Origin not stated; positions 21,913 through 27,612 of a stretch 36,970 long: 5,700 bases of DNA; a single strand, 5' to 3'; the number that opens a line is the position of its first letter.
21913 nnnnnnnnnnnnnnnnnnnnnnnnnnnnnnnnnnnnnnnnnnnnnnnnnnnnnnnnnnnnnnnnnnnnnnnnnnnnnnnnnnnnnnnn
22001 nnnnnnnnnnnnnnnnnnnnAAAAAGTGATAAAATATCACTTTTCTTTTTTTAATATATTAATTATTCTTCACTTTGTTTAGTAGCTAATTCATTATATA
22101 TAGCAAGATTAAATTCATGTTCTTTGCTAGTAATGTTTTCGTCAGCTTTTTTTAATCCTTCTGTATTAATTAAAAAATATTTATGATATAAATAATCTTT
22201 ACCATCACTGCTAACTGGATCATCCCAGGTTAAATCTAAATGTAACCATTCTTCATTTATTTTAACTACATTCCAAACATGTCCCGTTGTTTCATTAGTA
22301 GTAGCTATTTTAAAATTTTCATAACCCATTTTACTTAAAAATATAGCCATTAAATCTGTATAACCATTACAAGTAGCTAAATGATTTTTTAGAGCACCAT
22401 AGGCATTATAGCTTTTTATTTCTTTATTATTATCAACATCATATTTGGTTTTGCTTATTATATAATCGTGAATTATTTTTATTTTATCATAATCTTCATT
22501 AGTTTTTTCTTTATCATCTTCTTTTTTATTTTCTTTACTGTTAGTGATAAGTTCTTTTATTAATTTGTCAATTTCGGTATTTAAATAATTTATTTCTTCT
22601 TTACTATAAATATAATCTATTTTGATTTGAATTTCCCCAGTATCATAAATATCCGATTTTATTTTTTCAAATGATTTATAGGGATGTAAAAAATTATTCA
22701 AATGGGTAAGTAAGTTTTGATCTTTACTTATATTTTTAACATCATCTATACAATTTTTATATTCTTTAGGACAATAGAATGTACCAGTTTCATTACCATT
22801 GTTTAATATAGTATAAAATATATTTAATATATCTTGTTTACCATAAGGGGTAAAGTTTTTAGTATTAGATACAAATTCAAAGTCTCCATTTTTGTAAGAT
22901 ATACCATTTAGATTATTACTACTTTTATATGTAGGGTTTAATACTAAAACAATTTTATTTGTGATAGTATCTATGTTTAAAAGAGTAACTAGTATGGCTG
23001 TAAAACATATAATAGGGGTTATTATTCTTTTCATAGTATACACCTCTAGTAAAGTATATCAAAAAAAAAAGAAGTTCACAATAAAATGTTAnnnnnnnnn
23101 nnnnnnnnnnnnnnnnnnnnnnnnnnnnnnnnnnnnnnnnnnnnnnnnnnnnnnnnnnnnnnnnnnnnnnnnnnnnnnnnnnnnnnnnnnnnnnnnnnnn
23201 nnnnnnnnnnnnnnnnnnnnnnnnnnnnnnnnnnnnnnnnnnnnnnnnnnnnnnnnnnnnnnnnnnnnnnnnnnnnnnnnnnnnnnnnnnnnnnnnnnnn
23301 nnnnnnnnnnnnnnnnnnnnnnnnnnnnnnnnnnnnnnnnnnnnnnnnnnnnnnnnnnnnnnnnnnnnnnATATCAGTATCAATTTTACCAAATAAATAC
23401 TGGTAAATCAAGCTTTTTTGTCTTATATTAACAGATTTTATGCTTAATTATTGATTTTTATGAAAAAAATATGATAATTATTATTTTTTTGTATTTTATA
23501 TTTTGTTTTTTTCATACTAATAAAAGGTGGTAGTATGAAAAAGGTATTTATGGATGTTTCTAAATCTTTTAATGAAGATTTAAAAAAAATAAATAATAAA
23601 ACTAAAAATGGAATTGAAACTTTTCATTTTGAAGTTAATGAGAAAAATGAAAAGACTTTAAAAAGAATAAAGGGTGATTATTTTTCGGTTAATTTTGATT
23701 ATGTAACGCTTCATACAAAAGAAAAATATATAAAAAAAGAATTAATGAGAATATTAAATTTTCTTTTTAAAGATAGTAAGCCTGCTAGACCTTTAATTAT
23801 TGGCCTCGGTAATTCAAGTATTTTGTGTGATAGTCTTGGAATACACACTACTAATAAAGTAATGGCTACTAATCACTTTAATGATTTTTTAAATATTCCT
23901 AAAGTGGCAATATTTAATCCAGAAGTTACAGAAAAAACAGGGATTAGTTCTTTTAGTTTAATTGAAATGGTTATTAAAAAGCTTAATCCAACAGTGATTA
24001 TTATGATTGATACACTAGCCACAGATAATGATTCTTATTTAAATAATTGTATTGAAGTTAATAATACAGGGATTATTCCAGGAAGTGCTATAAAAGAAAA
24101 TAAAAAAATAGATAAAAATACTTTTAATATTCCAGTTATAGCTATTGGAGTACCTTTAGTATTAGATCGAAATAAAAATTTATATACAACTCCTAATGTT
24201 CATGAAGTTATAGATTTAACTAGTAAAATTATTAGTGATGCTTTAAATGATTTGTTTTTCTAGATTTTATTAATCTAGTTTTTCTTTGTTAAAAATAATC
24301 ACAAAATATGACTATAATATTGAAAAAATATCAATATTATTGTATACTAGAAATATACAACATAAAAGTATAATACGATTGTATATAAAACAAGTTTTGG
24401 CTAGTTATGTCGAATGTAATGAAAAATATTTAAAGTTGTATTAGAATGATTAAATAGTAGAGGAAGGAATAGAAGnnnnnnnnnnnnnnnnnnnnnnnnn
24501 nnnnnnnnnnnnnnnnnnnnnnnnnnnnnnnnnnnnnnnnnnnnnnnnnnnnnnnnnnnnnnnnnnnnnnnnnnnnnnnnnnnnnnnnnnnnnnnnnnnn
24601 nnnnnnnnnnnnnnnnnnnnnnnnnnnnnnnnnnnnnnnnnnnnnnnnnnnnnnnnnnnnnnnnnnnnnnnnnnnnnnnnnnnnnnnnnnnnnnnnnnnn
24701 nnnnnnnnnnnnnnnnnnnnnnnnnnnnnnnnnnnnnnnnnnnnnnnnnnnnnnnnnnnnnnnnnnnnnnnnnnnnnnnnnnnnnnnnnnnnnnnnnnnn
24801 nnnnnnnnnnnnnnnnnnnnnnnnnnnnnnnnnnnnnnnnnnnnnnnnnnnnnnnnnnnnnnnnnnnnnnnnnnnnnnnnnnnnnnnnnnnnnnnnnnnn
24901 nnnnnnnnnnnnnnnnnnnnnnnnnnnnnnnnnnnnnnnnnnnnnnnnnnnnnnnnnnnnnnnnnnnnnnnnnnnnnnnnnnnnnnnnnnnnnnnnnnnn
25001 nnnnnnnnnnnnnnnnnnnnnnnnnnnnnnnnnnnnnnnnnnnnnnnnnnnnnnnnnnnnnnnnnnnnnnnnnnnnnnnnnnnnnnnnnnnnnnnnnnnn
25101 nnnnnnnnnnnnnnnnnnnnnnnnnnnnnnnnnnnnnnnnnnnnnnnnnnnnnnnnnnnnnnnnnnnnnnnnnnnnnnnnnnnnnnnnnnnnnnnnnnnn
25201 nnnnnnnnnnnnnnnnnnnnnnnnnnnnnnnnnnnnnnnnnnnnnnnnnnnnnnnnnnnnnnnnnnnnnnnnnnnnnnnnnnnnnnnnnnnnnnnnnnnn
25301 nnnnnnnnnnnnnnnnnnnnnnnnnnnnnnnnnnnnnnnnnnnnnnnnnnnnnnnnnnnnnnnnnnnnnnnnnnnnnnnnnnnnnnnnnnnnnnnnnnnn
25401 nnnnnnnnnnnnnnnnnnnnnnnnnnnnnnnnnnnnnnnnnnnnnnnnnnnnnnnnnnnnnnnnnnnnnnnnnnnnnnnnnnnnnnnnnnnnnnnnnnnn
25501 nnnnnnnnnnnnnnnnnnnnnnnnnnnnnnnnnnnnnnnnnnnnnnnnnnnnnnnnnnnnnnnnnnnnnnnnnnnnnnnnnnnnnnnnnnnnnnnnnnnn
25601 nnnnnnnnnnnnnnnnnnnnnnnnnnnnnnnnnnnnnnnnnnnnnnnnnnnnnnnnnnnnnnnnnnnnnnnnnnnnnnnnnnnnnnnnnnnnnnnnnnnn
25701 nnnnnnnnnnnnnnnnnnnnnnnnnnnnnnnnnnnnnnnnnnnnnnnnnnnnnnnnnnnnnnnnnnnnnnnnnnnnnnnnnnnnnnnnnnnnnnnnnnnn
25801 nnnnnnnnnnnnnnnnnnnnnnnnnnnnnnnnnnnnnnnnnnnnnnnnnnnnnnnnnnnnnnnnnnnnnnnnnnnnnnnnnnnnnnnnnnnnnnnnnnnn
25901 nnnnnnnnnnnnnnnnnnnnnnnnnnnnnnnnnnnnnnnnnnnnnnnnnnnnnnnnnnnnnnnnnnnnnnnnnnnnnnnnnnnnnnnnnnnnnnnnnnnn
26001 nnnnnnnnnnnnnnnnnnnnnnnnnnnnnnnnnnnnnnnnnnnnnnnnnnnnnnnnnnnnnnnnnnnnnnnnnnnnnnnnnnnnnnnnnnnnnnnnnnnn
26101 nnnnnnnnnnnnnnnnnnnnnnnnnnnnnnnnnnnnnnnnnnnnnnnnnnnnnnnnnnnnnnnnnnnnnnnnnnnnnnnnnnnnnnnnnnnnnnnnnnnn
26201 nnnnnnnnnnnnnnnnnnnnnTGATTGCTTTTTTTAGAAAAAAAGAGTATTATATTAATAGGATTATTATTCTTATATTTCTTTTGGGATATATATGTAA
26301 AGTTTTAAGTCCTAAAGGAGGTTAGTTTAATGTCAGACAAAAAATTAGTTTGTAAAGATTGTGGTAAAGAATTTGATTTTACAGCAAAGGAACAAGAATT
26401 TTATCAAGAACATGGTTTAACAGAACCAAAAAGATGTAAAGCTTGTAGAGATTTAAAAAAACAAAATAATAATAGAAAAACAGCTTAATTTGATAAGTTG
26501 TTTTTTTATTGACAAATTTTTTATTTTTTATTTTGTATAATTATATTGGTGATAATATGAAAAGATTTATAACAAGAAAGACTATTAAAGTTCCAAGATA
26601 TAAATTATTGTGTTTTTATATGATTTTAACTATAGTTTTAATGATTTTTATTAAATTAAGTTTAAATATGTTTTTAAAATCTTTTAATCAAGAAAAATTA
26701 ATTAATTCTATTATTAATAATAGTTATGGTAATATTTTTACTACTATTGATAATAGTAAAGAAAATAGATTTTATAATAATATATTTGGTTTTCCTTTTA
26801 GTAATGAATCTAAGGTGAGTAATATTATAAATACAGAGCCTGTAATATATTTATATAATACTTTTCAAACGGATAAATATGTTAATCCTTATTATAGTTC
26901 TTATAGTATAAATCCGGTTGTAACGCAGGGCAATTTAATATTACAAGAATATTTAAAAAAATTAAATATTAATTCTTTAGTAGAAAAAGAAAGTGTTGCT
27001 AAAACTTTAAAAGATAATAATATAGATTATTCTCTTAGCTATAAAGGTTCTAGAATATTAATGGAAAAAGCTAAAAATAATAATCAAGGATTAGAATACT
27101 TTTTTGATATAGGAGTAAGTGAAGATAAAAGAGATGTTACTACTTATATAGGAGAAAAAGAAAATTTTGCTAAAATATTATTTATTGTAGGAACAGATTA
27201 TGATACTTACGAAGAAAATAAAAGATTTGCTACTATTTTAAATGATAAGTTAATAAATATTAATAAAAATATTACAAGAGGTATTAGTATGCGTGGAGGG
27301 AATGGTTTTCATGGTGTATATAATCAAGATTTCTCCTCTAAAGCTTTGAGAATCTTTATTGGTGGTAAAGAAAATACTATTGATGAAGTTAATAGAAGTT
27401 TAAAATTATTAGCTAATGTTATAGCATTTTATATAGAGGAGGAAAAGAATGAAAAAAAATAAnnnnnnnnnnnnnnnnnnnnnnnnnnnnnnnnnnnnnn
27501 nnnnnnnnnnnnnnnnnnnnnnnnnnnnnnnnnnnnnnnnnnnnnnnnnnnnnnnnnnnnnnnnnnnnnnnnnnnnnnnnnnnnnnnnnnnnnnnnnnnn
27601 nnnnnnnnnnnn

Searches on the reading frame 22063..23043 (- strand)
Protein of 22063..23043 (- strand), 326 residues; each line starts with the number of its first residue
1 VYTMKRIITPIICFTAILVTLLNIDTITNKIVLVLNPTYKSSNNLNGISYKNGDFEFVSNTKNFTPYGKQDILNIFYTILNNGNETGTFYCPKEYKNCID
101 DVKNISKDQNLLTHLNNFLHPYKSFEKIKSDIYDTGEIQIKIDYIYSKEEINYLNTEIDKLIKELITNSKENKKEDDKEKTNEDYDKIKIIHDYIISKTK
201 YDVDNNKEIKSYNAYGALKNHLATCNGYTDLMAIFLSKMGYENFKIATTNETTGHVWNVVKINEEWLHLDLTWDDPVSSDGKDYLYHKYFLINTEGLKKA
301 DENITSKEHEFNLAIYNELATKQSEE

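Call 76: search_protein_families(library=pfam, proteins=[window:22063-23043:-], max_evalue=0.001)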
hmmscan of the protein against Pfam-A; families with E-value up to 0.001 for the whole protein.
window:22063-23043:- (326 aa): 2 families
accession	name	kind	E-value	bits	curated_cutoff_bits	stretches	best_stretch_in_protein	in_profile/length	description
PF01841.26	Transglut_core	-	1.3e-08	35.5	23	1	180-270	10-107/108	Transglutaminase-like superfamily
PF04473.18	DUF553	-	0.00022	21.1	20.5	1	181-271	12-113/140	Transglutaminase-like domain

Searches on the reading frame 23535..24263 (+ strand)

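Call 76: search_protein_families(library=pfam, proteins=[window:23535-24263:+], max_evalue=0.001)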
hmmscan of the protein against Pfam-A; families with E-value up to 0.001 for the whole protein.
window:23535-24263:+ (242 aa): 1 family
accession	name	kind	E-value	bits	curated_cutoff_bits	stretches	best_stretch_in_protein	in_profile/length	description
PF03418.19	Peptidase_A25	-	7.2e-30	104.5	27.8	1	18-211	25-230/353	Germination protease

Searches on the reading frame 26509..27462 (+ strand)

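Call 76: search_protein_families(library=pfam, proteins=[window:26509-27462:+], max_evalue=0.001)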
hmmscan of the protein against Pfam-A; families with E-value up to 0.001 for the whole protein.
window:26509-27462:+ (317 aa): 1 family
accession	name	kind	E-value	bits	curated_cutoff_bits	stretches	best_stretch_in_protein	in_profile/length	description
PF07454.18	SpoIIP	-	8.9e-30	104.5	24.4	1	97-306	74-269/269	Stage II sporulation protein P (SpoIIP)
